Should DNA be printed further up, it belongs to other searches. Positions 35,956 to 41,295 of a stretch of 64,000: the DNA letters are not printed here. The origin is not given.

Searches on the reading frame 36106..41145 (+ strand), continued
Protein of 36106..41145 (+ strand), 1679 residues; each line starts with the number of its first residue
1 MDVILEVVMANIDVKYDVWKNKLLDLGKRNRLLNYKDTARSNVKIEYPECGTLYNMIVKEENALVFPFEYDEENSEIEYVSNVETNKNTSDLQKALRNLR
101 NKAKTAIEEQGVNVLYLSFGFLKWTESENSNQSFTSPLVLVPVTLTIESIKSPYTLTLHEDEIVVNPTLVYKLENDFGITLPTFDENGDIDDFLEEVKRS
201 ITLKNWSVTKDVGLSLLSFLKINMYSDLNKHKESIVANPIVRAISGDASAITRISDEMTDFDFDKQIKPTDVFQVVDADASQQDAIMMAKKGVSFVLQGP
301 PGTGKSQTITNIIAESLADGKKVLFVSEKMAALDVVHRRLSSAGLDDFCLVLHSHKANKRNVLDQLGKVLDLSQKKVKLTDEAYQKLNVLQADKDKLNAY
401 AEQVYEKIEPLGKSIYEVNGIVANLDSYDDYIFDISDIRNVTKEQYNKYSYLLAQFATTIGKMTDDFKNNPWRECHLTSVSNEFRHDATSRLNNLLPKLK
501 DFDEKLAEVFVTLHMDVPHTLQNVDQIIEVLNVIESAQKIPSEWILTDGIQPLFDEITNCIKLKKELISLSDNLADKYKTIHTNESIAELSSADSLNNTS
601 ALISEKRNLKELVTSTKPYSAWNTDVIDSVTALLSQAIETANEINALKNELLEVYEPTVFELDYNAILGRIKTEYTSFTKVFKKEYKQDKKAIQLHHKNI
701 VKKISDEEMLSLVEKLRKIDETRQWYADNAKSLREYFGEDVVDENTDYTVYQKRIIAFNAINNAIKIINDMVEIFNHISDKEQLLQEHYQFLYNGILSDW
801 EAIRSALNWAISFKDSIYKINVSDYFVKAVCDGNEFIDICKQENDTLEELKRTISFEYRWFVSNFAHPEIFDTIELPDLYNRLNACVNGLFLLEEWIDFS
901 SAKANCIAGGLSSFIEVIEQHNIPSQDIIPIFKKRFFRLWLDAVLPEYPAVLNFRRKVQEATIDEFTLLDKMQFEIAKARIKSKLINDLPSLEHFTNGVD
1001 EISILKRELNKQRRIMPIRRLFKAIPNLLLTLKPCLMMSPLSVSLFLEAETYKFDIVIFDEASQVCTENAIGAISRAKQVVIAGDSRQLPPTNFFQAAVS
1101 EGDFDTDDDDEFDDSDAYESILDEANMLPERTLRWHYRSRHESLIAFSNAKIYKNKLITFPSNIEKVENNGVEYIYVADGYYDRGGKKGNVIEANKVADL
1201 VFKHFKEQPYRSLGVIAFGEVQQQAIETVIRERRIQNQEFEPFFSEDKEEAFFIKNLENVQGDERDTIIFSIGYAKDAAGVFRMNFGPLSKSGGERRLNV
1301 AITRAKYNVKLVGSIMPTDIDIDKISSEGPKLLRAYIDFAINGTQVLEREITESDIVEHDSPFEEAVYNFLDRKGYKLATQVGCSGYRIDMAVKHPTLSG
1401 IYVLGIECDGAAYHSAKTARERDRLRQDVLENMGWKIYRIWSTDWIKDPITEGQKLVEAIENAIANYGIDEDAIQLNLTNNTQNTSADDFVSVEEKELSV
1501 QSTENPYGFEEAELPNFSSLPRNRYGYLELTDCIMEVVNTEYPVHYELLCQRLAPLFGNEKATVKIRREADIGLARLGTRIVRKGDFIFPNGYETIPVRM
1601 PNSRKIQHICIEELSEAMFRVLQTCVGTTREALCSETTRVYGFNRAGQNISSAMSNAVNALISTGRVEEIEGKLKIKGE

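Call 15: find_encoding_contigs(protein=P0003, flank=8000, max_places=3)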
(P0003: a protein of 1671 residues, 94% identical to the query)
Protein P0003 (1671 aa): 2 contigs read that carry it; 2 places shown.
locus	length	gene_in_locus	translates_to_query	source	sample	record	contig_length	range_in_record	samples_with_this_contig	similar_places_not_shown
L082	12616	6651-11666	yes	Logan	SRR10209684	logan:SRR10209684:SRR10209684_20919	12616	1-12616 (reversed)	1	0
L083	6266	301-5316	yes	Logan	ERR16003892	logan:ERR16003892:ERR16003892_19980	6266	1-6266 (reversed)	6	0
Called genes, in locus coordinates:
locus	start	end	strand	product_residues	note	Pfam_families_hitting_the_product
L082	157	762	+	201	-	-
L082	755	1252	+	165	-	PF00293:NUDIX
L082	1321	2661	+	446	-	PF01554:MatE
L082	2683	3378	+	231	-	PF07947:YhhN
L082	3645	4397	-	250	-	PF12724:Flavodoxin_5 (weak), PF25160:LdpA_Fe-S-bd (faint), PF00037:Fer4 (faint), PF12797:Fer4_2 (faint), PF12800:Fer4_4 (faint), PF13187:Fer4_9, PF13237:Fer4_10 (weak), PF14697:Fer4_21 (weak), +3 more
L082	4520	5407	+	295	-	PF00251:Glyco_hydro_32N (weak), PF22847:Glyco_hydro_43_rel, PF04616:Glyco_hydro_43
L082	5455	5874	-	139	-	PF01050:MannoseP_isomer (faint), PF07883:Cupin_2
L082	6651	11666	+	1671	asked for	PF13195:DUF4011, PF13086:AAA_11, PF13245:AAA_19 (faint), PF13604:AAA_30 (faint), PF11784:DUF3320 (faint), PF13086:AAA_11, PF13087:AAA_12, PF18741:MTES_1575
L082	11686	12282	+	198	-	PF19865:DUF6338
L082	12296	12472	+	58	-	-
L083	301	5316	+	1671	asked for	PF13195:DUF4011, PF13086:AAA_11, PF13245:AAA_19 (faint), PF13604:AAA_30 (faint), PF11784:DUF3320 (faint), PF13086:AAA_11, PF13087:AAA_12, PF18741:MTES_1575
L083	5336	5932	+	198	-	PF19865:DUF6338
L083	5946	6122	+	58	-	-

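Call 16: find_encoding_contigs(protein=P0015, flank=8000, max_places=6)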
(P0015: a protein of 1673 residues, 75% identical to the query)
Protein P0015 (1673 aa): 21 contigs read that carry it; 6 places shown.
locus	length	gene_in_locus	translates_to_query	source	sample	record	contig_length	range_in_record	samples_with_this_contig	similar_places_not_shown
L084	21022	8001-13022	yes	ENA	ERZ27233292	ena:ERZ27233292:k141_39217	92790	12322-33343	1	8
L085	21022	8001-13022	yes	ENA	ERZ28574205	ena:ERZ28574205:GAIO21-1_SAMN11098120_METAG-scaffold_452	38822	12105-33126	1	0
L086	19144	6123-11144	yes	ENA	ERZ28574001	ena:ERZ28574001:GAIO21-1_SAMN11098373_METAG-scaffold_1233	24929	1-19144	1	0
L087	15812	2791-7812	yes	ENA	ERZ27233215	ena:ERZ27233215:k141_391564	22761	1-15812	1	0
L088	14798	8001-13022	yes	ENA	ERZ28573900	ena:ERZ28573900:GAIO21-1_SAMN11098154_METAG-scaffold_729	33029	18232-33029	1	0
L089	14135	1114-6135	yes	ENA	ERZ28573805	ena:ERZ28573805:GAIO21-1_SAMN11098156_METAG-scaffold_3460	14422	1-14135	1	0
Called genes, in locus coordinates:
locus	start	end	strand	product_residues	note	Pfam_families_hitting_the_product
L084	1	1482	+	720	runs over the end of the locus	PF01751:Toprim, PF01131:Topoisom_bac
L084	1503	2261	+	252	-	-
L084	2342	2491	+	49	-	-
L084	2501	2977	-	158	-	-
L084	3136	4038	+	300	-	PF00389:2-Hacid_dh, PF02826:2-Hacid_dh_C, PF03446:NAD_binding_2, PF03720:UDPG_MGDP_dh_C (weak)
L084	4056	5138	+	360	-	PF00266:Aminotran_5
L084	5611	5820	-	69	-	PF27350:AF_1447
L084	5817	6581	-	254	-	PF06044:DpnI, PF17726:DpnI_C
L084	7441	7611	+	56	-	-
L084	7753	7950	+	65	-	PF12728:HTH_17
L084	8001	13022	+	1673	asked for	PF13195:DUF4011, PF09848:SLFN-g3_helicase (faint), PF13086:AAA_11, PF13245:AAA_19 (faint), PF13604:AAA_30 (faint), PF13086:AAA_11, PF13087:AAA_12, PF18741:MTES_1575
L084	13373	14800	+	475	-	-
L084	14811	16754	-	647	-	PF00501:AMP-binding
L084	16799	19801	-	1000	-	PF01799:Fer2_2, PF01315:Ald_Xan_dh_C, PF02738:MoCoBD_1, PF20256:MoCoBD_2, PF12838:Fer4_7, PF12838:Fer4_7, PF13187:Fer4_9, PF13237:Fer4_10, +13 more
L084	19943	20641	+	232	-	PF16258:DUF4912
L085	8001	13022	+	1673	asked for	PF13195:DUF4011, PF09848:SLFN-g3_helicase (faint), PF13086:AAA_11, PF13245:AAA_19 (faint), PF13604:AAA_30 (faint), PF13086:AAA_11, PF13087:AAA_12, PF18741:MTES_1575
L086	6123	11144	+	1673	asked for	PF13195:DUF4011, PF09848:SLFN-g3_helicase (faint), PF13086:AAA_11, PF13245:AAA_19 (faint), PF13604:AAA_30 (faint), PF13086:AAA_11, PF13087:AAA_12, PF18741:MTES_1575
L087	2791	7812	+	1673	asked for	PF13195:DUF4011, PF09848:SLFN-g3_helicase (faint), PF13086:AAA_11, PF13245:AAA_19 (faint), PF13604:AAA_30 (faint), PF13086:AAA_11, PF13087:AAA_12, PF18741:MTES_1575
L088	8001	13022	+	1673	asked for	PF13195:DUF4011, PF09848:SLFN-g3_helicase (faint), PF13086:AAA_11, PF13245:AAA_19 (faint), PF13604:AAA_30 (faint), PF13086:AAA_11, PF13087:AAA_12, PF18741:MTES_1575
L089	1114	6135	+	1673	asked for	PF13195:DUF4011, PF09848:SLFN-g3_helicase (faint), PF13086:AAA_11, PF13245:AAA_19 (faint), PF13604:AAA_30 (faint), PF13086:AAA_11, PF13087:AAA_12, PF18741:MTES_1575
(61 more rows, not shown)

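Call 38: search_solved_structures(query=window:36130-41142:+, max_evalue=0.001)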
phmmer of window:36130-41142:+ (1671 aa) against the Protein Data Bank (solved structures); distinct sequences matched with E-value up to 0.001: 14.
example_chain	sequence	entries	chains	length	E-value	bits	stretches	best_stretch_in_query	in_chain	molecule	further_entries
4b3f_X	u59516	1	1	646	2.3e-13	51.7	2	234-333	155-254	DNA-BINDING PROTEIN SMUBP-2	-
4b3g_A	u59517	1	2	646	2.7e-13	51.5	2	236-333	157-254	DNA-BINDING PROTEIN SMUBP-2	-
5mzn_A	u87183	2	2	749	9.5e-07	29.7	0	271-309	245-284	Helicase SEN1,Helicase SEN1 | Helicase SEN1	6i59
8ftm_A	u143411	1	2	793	1.2e-06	29.5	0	1043-1305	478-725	5'-3' RNA helicase-like protein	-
8fth_A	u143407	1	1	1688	9.7e-06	26.4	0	1043-1305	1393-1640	5'-3' RNA helicase-like protein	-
8ftk_A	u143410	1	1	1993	1.5e-05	25.8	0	1043-1305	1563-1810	5'-3' RNA helicase-like protein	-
8rd3_A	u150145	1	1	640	2.7e-05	25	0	248-345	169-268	ATP-dependent helicase NAM7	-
2xzl_A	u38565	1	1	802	6.3e-05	23.7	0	248-345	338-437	ATP-DEPENDENT HELICASE NAM7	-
2xzo_A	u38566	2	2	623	6.8e-05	23.6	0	269-364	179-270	REGULATOR OF NONSENSE TRANSCRIPTS 1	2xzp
2gjk_A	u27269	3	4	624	6.8e-05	23.6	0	269-364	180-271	Regulator of nonsense transcripts 1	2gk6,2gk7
6ej5_A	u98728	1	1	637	7.3e-05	23.5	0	269-364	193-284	Regulator of nonsense transcripts 1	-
9qdq_A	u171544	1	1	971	0.00013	22.7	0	248-345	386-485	ATP-dependent helicase NAM7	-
9qwn_A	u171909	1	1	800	0.00017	22.3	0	269-364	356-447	Isoform 2 of Regulator of nonsense transcripts 1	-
2wjv_A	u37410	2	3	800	0.00017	22.3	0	269-364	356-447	REGULATOR OF NONSENSE TRANSCRIPTS 1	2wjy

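Call 47: search_protein_families(library=pfam, alignment_id=A2, max_evalue=0.001)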
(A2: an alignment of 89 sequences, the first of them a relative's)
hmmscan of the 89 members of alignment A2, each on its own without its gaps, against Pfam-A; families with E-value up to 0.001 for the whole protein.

A. member 1, L002:7112-7726:+ (205 aa): 3 families
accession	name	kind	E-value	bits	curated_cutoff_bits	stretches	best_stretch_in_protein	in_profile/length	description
PF13740.12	ACT_6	-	5.9e-13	49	23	2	26-99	3-75/76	ACT domain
PF01842.31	ACT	-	2.9e-09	37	27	1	27-75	2-53/66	ACT domain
PF13291.12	ACT_4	-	1.6e-07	32.3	27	0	120-179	10-71/80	ACT domain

B. families by the number of members that match (of 89 scanned): 101 families (the first 25 are shown)
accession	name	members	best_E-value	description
PF00456.26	Transketolase_N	2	1.4e-47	Transketolase, thiamine diphosphate binding domain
PF02779.29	Transket_pyr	2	1.3e-45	Transketolase, pyrimidine binding domain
PF00082.27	Peptidase_S8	2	4.2e-32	Subtilase family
PF02780.25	Transketolase_C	2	4.2e-27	Transketolase, C-terminal domain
PF01909.29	NTP_transf_2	2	4.3e-16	Nucleotidyltransferase domain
PF18765.7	Polbeta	2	3.9e-12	Polymerase beta, Nucleotidyltransferase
PF00676.26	E1_dh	2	1.6e-11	Dehydrogenase E1 component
PF13620.12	CarboxypepD_reg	2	9.7e-09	Carboxypeptidase regulatory-like domain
PF02775.26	TPP_enzyme_C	2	6.6e-07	Thiamine pyrophosphate enzyme, C-terminal TPP binding domain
PF13292.11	DXP_synthase_N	2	8.1e-05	1-deoxy-D-xylulose-5-phosphate synthase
PF03976.20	PPK2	1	1.2e-110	Polyphosphate kinase 2 (PPK2)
PF00108.29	Thiolase_N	1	1.2e-99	Thiolase, N-terminal domain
PF00155.27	Aminotran_1_2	1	1.1e-83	Aminotransferase class I and II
PF03060.21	NMO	1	2.7e-71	Nitronate monooxygenase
PF01266.30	DAO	1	2.3e-68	FAD dependent oxidoreductase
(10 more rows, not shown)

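Call 73: search_dna_similar(query=window:36130-41142:+, collection=plasmids, mode=protein, max_rows=15)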
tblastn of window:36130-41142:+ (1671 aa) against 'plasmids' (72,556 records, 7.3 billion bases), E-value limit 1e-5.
Records with a match: 567; places in all: 616; records where one place covers at least 80% of the query: 4.
Best place of each record, by identity: <60% 567.
By first word of the organism name: Klebsiella 244; Ralstonia 108; Acinetobacter 47; Rhizobium 21; Raoultella 12; Mesorhizobium 6; Paracoccus 6; Vibrio 5; Variovorax 5; Thioclava 4; and 70 more.
By predicted mobility (MOB-suite, as given by PLSDB): conjugative 227; non-mobilizable 183; mobilizable 157.
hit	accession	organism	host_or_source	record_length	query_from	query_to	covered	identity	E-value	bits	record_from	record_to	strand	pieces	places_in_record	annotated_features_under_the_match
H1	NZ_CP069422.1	Aristaeella lactis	Bos taurus,Bovine rumen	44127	4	1654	81%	42.3%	0e+0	1061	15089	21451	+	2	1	DUF4011 domain-containing protein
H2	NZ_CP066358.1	Sinorhizobium meliloti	Medicago lupulina L.,nodules of ...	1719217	3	1657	97%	29.9%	2e-124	669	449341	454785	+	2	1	none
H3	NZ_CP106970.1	Haloferax alexandrinus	-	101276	4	1654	77%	37.1%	3e-159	795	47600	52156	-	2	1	DUF4011 domain-containing protein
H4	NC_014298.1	Halalkalicoccus jeotgali B3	-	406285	3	1659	78%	36.1%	2e-161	829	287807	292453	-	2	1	DUF4011 domain-containing protein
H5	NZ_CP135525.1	Halomontanus rarus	Salt lake,Salt lake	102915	4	1651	77%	36.1%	2e-150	777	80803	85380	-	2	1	DUF4011 domain-containing protein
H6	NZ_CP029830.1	Azospirillum ramasamyi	single cell,Cow dung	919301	7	1659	86%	32.1%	3e-128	690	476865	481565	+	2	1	DUF3320 domain-containing protein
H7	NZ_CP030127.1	Indioceanicola profundi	sediment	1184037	7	1657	82%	32.9%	3e-130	701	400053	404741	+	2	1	none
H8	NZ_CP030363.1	Salinibacter ruber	-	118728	73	1659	77%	34.9%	2e-148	770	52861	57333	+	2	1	DUF3320 domain-containing protein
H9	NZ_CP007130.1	Gemmatirosa kalamazoonensis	-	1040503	11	1655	76%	34.3%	6e-105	680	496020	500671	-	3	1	record has no annotation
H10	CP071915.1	Ralstonia solanacearum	Pogostemon cablin,Single strain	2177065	7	1655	79%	32.6%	4e-115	648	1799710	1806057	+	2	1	IS5-like element IS1421 family transposase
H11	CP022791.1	Ralstonia solanacearum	Solanum tuberosum,single cell,Potato ...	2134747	14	1655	79%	32.7%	8e-116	647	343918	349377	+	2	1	DUF3320 domain-containing protein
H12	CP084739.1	Ralstonia solanacearum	sunflower,cell culture,stem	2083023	14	1655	79%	32.7%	3e-115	649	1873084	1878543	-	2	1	DUF3320 domain-containing protein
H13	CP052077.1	Ralstonia solanacearum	tomato,cell culture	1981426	14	1655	79%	32.7%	4e-115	649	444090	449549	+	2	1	none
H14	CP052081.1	Ralstonia solanacearum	tomato,cell culture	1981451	14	1655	79%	32.7%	4e-115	649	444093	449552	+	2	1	none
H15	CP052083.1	Ralstonia solanacearum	tomato,cell culture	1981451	14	1655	79%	32.7%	4e-115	649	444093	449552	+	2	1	DUF3320 domain-containing protein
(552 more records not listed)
